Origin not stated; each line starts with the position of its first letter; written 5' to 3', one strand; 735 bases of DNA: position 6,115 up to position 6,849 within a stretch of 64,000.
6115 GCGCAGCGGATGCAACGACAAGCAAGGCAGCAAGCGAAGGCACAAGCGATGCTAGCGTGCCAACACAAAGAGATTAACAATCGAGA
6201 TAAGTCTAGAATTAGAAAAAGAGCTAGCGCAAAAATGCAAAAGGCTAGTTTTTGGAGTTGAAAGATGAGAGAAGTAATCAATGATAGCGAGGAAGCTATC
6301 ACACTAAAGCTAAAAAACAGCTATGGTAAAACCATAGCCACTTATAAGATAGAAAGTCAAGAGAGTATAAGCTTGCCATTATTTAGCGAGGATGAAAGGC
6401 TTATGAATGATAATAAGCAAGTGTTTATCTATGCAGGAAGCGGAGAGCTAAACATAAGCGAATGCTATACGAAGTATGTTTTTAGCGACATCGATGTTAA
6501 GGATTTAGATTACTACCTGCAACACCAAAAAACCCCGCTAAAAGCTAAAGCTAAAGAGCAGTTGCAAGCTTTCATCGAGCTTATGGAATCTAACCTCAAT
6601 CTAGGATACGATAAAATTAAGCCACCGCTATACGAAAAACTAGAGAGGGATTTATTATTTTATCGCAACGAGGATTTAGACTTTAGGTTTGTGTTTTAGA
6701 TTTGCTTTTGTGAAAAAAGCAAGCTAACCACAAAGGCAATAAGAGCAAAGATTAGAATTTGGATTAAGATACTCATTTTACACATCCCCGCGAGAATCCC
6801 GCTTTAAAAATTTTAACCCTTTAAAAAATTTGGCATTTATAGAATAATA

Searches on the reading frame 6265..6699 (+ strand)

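Call 14: search_protein_families(library=phrogs, proteins=[window:6265-6699:+], max_evalue=0.01)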
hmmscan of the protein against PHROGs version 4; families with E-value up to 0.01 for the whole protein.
window:6265-6699:+ (144 aa): 2 families
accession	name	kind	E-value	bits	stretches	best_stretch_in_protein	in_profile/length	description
phrog_3479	-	unknown function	8.2e-10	40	1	13-131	12-129/134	-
phrog_22667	-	unknown function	0.0023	18.7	0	89-113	22-47/57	-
